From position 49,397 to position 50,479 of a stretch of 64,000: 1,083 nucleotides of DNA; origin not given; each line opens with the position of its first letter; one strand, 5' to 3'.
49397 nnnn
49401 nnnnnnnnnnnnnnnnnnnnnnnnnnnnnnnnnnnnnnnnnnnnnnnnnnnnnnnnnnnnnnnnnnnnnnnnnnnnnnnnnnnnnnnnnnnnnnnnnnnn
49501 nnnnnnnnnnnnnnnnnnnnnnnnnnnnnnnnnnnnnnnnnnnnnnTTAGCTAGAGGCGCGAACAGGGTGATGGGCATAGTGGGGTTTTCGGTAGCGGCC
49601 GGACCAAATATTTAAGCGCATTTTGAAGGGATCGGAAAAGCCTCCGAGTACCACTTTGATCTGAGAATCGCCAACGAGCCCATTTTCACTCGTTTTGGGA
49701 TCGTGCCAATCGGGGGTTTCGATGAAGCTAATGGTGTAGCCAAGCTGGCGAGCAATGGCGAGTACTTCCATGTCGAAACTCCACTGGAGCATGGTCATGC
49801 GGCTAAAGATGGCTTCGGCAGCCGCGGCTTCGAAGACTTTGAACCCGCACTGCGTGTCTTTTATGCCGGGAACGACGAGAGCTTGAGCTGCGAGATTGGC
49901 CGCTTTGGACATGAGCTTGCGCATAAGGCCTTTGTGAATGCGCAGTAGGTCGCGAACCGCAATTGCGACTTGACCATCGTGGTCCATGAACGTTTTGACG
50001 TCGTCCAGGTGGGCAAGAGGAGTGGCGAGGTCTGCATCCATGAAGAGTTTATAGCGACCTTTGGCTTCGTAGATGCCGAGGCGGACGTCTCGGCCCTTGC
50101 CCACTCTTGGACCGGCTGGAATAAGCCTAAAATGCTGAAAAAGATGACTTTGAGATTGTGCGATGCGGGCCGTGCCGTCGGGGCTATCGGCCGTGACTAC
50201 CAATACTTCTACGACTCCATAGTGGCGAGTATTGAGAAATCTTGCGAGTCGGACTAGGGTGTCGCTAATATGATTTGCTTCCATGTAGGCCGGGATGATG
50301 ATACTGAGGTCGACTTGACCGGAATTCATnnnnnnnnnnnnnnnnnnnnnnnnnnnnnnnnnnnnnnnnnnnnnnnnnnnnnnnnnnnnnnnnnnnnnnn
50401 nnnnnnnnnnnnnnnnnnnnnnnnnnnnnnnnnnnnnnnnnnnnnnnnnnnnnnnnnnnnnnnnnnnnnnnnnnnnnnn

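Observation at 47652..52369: Envelope glycosylation cluster: two GT39/ArnT-like transferases, a GT2 polyprenol-P-sugar synthase and a GtrA flippase component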

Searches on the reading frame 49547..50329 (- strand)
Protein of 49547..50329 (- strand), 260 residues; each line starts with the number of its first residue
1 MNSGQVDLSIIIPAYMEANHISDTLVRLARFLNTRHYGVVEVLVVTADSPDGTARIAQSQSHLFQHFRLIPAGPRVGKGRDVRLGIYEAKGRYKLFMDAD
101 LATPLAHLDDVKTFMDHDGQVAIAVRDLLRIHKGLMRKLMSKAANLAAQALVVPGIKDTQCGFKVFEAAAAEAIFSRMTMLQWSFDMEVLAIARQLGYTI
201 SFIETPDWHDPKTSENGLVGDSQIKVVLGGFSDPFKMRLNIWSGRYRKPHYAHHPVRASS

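Call 4: search_protein_families(library=pfam, proteins=[window:49547-50329:-], max_evalue=0.01)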
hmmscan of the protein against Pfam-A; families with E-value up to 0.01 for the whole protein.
window:49547-50329:- (260 aa): 1 family
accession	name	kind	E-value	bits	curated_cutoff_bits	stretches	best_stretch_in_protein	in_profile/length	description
PF00535.33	Glycos_transf_2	-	4.7e-17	62.9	23.3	1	9-174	1-167/168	Glycosyl transferase family 2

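Call 5: search_protein_families(library=ncbifam, proteins=[window:49547-50329:-], max_evalue=0.01)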
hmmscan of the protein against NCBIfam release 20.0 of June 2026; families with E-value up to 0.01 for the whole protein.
window:49547-50329:- (260 aa): 13 families
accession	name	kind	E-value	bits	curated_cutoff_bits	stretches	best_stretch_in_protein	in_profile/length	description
TIGR04283.1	glyco_like_mftF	equivalog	5e-14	52.4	182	1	8-150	1-131/221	TIGR04283 family arsenosugar biosynthesis glycosyltransferase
NF010496.0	PRK13915.1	equivalog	2e-08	33.7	262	1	6-105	31-131/307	glucosyl-3-phosphoglycerate synthase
TIGR03937.1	PgaC_IcaA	equivalog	6.4e-07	28.7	422.3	1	7-102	46-137/407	poly-beta-1,6-N-acetyl-D-glucosamine synthase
NF041875.1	EPS_EpsD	equivalog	2.6e-06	27.1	370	1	8-104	1-93/325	exopolysaccharide biosynthesis glycosyltransferase EpsD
NF047588.1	GlcsyltransPgfSStrep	equivalog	3.6e-06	26.4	500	1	7-176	2-169/308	glycosyltransferase PgfS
NF007482.0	PRK10073.1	equivalog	6.8e-06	25.3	423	1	2-100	2-95/334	glycosyltransferase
NF038302.1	EPS_HpsE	equivalog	2.9e-05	23.2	300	1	6-121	1-117/307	hormogonium polysaccharide biosynthesis glycosyltransferase HpsE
TIGR03469.1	HpnB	hypoth_equivalog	4.2e-05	22.7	379.25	1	8-113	46-158/386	hopene-associated glycosyltransferase HpnB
NF045692.1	OglycostaseCruG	equivalog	7.2e-05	21.9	600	1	8-74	43-105/386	2'-O-glycosyltransferase CruG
NF047683.1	TeichurnBiosyTuaG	equivalog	0.00028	20.6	400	1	2-140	2-137/252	teichuronic acid biosynthesis protein TuaG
TIGR04182.1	glyco_TIGR04182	equivalog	0.00058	19.3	325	1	7-188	1-169/293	S-layer glycoprotein N-glycosyltransferase AglJ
NF058614.1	PPMAGASynPpgS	equivalog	0.00089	18.7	370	1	7-194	1-183/226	polyprenyl-phospho-N-acetylgalactosaminyl synthase PpgS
TIGR03111.1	glyc2_xrt_Gpos1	hypoth_equivalog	0.0012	17.7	363.95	1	7-122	50-163/439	TIGR03111 family XrtG-associated glycosyltransferase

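Call 6: search_solved_structures(query=window:49547-50329:-, max_evalue=0.01, show_alignments=2)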
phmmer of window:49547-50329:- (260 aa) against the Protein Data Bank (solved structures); distinct sequences matched with E-value up to 0.01: 4.
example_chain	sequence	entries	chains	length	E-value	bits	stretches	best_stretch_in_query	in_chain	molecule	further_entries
5mlz_A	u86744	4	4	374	1.9e-07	34.2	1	7-173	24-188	Dolichol monophosphate mannose synthase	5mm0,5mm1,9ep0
3f1y_A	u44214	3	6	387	0.0017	21.2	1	8-101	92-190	Mannosyl-3-phosphoglycerate synthase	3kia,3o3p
9bhc_C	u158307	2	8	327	0.0057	19.5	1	8-167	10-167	Undecaprenyl-phosphate 4-deoxy-4-formamido-L-arabinose transferase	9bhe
8vxh_A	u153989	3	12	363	0.0072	19.2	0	8-167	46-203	Undecaprenyl-phosphate 4-deoxy-4-formamido-L-arabinose transferase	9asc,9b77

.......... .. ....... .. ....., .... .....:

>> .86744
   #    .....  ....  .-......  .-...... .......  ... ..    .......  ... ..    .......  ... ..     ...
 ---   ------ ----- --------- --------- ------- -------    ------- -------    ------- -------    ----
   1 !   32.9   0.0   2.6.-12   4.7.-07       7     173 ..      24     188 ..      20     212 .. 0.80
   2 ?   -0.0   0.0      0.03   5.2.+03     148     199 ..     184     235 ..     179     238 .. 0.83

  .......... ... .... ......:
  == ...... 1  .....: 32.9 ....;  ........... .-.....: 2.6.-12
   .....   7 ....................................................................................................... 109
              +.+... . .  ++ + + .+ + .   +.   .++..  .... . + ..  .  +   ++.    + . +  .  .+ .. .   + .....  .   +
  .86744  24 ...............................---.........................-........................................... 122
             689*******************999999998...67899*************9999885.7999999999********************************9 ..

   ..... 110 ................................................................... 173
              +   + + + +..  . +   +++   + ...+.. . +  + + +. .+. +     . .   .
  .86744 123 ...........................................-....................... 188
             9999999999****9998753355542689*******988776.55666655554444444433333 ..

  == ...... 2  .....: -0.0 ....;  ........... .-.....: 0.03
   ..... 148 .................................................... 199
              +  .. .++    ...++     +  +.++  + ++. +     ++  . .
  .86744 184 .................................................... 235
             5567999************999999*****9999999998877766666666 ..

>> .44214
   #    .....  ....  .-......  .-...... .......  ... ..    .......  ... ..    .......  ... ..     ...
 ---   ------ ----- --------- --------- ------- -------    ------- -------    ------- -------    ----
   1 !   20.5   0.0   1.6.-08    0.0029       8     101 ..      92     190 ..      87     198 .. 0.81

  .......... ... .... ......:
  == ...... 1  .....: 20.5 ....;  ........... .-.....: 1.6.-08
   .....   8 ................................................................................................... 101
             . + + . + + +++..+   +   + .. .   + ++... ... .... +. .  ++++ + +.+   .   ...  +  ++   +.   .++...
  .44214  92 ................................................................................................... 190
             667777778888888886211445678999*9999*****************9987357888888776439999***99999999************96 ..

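Call 7: find_encoding_contigs(protein=window:49547-50329:-, flank=10000, max_places=6)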
Protein window:49547-50329:- (260 aa): 1 contig read that carries it; 1 place shown.
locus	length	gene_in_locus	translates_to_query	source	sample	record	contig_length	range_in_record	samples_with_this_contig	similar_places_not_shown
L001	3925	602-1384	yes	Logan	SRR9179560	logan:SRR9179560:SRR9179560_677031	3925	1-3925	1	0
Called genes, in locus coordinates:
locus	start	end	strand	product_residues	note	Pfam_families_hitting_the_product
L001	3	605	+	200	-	?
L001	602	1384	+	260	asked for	PF00535:Glycos_transf_2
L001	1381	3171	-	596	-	PF13231:PMT_2 (weak)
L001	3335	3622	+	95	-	PF02575:YbaB_DNA_bd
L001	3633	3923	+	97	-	?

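Call 25: find_homologous_proteins(query=window:49547-50329:-, max_evalue=0.00001)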
Query window:49547-50329:- (260 aa): 3054 proteins with E <= 0.00001 among 5555 candidates; the best 120 are listed.
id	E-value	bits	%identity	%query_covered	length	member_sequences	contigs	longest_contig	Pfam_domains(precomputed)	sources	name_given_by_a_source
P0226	1.2e-170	584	100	100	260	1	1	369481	PF00535.33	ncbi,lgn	-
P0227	2.1e-125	435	77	98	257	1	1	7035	PF00535.33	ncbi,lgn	-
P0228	9.1e-125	433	76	97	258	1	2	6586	PF00535.33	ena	-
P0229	5.4e-124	431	77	97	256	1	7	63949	PF00535.33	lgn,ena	-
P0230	2.9e-123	428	75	98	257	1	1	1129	PF00535.33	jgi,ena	-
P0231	4.1e-123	428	76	97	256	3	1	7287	PF00535.33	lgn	-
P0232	7.1e-123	427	74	98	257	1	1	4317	PF00535.33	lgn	-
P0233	8.2e-123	427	76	97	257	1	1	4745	PF13641.13,PF00535.33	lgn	-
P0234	1.8e-122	426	75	97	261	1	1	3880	PF00535.33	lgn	-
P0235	6.5e-122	424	72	98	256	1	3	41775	PF00535.33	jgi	jgi:dolichyl-phosphate beta-glucosyltransferase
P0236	1.4e-121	423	74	98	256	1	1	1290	PF00535.33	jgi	jgi:dolichyl-phosphate beta-glucosyltransferase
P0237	3.1e-121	422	75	98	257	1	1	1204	PF00535.33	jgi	jgi:dolichyl-phosphate beta-glucosyltransferase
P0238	3.3e-121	422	74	98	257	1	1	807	PF00535.33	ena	-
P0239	4.6e-121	421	77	95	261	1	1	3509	PF00535.33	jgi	jgi:dolichyl-phosphate beta-glucosyltransferase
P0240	7.0e-121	421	74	97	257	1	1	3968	PF13641.13,PF00535.33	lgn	-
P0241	7.6e-121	420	74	96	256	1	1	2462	PF00535.33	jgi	jgi:dolichyl-phosphate beta-glucosyltransferase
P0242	1.0e-120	420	74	98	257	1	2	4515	PF00535.33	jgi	jgi:dolichyl-phosphate beta-glucosyltransferase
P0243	6.8e-120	417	72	96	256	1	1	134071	PF13641.13,PF00535.33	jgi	jgi:dolichyl-phosphate beta-glucosyltransferase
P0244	1.3e-119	416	72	98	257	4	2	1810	PF00535.33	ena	-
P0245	1.4e-119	416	74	97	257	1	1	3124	PF13641.13,PF00535.33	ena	-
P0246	2.2e-119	416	75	95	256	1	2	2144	PF13641.13,PF00535.33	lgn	-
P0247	2.4e-119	416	73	97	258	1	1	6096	PF00535.33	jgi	jgi:dolichyl-phosphate beta-glucosyltransferase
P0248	2.7e-119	415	74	97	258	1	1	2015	PF00535.33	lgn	-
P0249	3.4e-119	415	73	98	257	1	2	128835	PF00535.33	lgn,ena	-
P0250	3.5e-119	415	74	98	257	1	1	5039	PF00535.33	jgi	jgi:dolichyl-phosphate beta-glucosyltransferase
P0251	4.9e-119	414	71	98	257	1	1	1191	PF00535.33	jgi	-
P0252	1.1e-118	413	72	97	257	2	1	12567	PF00535.33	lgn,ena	-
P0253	1.2e-118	413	73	98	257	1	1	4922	PF00535.33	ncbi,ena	-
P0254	1.7e-118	413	74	98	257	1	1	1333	PF00535.33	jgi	jgi:dolichyl-phosphate beta-glucosyltransferase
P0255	1.8e-118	413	73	97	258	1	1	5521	PF00535.33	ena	-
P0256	2.1e-118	412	71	98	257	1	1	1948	PF00535.33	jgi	jgi:dolichyl-phosphate beta-glucosyltransferase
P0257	3.0e-118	412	74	97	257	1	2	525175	PF00535.33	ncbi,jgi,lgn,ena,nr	ncbi:MAG TPA: glycosyltransferase [Candidatus Saccharimonadia bacterium]|nr:glycosyltransferase [Can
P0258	3.2e-118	412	73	97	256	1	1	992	PF00535.33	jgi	jgi:dolichyl-phosphate beta-glucosyltransferase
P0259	3.9e-118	412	77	95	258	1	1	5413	PF13641.13,PF00535.33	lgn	-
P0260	5.4e-118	411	71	98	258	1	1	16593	PF00535.33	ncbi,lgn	-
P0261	1.3e-117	410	72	95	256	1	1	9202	PF00535.33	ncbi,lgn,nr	ncbi:MAG TPA: glycosyltransferase [Candidatus Saccharimonadia bacterium]|nr:glycosyltransferase [Can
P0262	1.7e-117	409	73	97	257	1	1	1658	PF00535.33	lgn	-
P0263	2.3e-117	409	74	95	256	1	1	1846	PF00535.33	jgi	jgi:dolichyl-phosphate beta-glucosyltransferase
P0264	4.0e-117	408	73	97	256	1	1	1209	PF00535.33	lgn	-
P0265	4.2e-117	408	73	98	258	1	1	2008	PF00535.33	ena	-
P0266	4.3e-116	405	71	97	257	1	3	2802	PF00535.33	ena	-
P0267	1.1e-115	404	72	95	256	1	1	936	PF00535.33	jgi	jgi:glycosyltransferase involved in cell wall biosynthesis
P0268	1.3e-115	403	72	97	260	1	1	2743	PF13641.13,PF00535.33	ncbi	-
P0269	1.8e-115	403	71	97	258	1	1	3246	PF00535.33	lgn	-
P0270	3.6e-115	402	72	97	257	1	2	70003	PF13641.13,PF00535.33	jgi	jgi:dolichyl-phosphate beta-glucosyltransferase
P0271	8.2e-115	401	74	92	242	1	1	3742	PF00535.33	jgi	jgi:glycosyltransferase involved in cell wall biosynthesis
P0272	8.6e-115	401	70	97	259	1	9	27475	PF13641.13,PF00535.33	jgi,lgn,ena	-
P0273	1.2e-114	400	70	98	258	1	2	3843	PF00535.33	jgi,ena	-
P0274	4.6e-114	398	69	98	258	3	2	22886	PF00535.33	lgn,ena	-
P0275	5.3e-114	398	70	98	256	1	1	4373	PF00535.33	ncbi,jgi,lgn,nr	ncbi:MAG TPA: glycosyltransferase [Candidatus Saccharimonadia bacterium]|jgi:dolichyl-phosphate beta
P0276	1.6e-113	396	71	96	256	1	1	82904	PF00535.33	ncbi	ncbi:MAG: glycosyltransferase family 2 protein [Candidatus Saccharimonadales bacterium]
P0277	2.0e-113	396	70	97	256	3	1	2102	PF00535.33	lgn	-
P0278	3.1e-113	395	71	97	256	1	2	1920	PF13641.13,PF00535.33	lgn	-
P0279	3.3e-113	395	71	97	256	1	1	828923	PF00535.33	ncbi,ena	-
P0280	5.7e-113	395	68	98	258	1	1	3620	PF00535.33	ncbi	-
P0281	1.6e-112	393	70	97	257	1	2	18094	PF00535.33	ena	-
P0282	1.9e-112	393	69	97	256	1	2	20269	PF00535.33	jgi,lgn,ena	-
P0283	5.6e-112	391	72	93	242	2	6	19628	PF00535.33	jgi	jgi:dolichyl-phosphate beta-glucosyltransferase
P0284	4.7e-111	388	67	97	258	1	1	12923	PF00535.33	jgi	jgi:dolichyl-phosphate beta-glucosyltransferase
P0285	2.7e-109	383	71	93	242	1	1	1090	PF00535.33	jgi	-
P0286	3.9e-109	382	69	98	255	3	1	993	PF00535.33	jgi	jgi:dolichyl-phosphate beta-glucosyltransferase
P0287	2.8e-108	379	66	97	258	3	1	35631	PF00535.33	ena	-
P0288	7.8e-107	375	68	97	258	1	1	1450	PF00535.33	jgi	jgi:dolichyl-phosphate beta-glucosyltransferase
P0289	1.7e-106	373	66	98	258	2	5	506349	PF00535.33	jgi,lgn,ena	-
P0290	4.5e-106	372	68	95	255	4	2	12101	PF13641.13,PF00535.33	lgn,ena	-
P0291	2.3e-105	370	67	97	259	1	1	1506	PF00535.33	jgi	jgi:dolichyl-phosphate beta-glucosyltransferase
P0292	2.9e-105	369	67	97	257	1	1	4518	PF00535.33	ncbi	-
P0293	3.4e-105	369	67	97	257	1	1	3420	PF00535.33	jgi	jgi:dolichyl-phosphate beta-glucosyltransferase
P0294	1.4e-104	367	69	93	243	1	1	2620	PF00535.33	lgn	-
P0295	4.7e-104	365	64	98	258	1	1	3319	PF00535.33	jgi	jgi:dolichyl-phosphate beta-glucosyltransferase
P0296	7.5e-104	365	66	97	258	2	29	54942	PF13641.13,PF00535.33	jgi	jgi:dolichyl-phosphate beta-glucosyltransferase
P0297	8.2e-104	365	71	92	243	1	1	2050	PF00535.33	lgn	-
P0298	1.2e-103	364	65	98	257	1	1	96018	PF00535.33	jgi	jgi:dolichyl-phosphate beta-glucosyltransferase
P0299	1.2e-103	364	66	97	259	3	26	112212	PF00535.33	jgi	jgi:dolichyl-phosphate beta-glucosyltransferase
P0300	1.9e-103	363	66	98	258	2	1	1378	PF00535.33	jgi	jgi:dolichyl-phosphate beta-glucosyltransferase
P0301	3.1e-103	363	63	98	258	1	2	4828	PF00535.33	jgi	jgi:dolichyl-phosphate beta-glucosyltransferase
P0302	6.0e-103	362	65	98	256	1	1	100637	PF00535.33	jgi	jgi:dolichyl-phosphate beta-glucosyltransferase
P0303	6.1e-103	362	65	96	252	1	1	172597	PF13641.13,PF00535.33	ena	-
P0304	2.0e-102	360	66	93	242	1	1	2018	PF00535.33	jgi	jgi:dolichyl-phosphate beta-glucosyltransferase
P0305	2.8e-102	360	64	96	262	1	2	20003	PF00535.33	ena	-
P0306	3.0e-102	359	66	96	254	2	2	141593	PF13641.13,PF00535.33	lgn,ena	-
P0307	5.3e-102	359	65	97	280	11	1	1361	PF13641.13,PF00535.33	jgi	jgi:dolichyl-phosphate beta-glucosyltransferase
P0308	5.7e-102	359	67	96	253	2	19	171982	PF13641.13,PF00535.33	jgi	jgi:dolichyl-phosphate beta-glucosyltransferase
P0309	7.3e-102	358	65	98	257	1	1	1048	PF00535.33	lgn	-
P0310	8.7e-102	358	67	97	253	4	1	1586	PF13641.13,PF00535.33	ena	-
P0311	9.4e-102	358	64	98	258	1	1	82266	PF00535.33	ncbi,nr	ncbi:MAG: hypothetical protein JWN01_234 [Patescibacteria group bacterium]|nr:hypothetical protein [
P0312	5.2e-101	355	65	97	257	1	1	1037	PF00535.33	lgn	-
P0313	5.7e-101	355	67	95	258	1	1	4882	PF13641.13,PF00535.33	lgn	-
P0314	1.0e-100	354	63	98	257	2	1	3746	PF00535.33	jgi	jgi:glycosyltransferase involved in cell wall biosynthesis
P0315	1.4e-100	354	62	97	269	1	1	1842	PF00535.33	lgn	-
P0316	1.7e-100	354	66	95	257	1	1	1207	PF00535.33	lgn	-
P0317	2.4e-100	353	67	94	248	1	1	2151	PF00535.33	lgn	-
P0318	2.4e-100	353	66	95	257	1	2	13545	PF13641.13,PF00535.33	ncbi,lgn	-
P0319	2.8e-100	353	66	97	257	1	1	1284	PF00535.33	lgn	-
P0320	2.9e-100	353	66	96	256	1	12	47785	PF00535.33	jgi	jgi:dolichyl-phosphate beta-glucosyltransferase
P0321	3.3e-100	353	65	96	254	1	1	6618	PF00535.33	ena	-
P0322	4.3e-100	352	62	98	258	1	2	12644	PF13641.13,PF00535.33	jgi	jgi:dolichyl-phosphate beta-glucosyltransferase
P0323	7.7e-100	352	64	96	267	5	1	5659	PF00535.33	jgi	-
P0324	9.6e-100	351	62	96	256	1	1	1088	PF00535.33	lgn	-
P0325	1.2e-99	351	63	97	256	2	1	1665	PF00535.33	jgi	jgi:dolichyl-phosphate beta-glucosyltransferase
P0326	1.6e-99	351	65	96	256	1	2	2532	PF00535.33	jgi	jgi:dolichyl-phosphate beta-glucosyltransferase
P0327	3.0e-99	350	64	95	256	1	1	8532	PF00535.33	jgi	jgi:dolichyl-phosphate beta-glucosyltransferase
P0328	3.8e-99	349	65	95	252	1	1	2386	PF00535.33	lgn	-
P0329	4.2e-99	349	62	98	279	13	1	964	PF00535.33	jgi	jgi:dolichyl-phosphate beta-glucosyltransferase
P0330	4.2e-99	349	62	97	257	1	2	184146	PF00535.33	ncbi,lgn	-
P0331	6.1e-99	349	63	96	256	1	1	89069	PF00535.33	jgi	jgi:dolichyl-phosphate beta-glucosyltransferase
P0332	7.6e-99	348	62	97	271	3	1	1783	PF00535.33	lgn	-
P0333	7.9e-99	348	63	97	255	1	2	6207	PF00535.33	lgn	-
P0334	9.8e-99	348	62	97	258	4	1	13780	PF00535.33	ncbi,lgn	ncbi:MAG TPA: glycosyltransferase [Candidatus Saccharimonadia bacterium]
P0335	1.0e-98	348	65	97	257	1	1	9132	PF00535.33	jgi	jgi:dolichyl-phosphate beta-glucosyltransferase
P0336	1.3e-98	348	63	98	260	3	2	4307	PF00535.33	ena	-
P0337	2.2e-98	347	61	98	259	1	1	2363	PF00535.33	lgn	-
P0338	2.4e-98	347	62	97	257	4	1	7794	PF00535.33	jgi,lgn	jgi:dolichyl-phosphate beta-glucosyltransferase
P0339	3.2e-98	346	62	96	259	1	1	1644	PF13641.13,PF00535.33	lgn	-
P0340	5.1e-98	346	63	98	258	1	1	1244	PF00535.33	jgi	jgi:dolichyl-phosphate beta-glucosyltransferase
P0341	6.5e-98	345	63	97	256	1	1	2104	PF00535.33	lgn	-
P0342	9.7e-98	345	62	97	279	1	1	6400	PF00535.33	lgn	-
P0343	2.2e-97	344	62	96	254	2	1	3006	PF13641.13,PF00535.33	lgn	-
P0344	3.5e-97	343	62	96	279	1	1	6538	PF00535.33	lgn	-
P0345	3.8e-97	343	62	97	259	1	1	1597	PF13641.13,PF00535.33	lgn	-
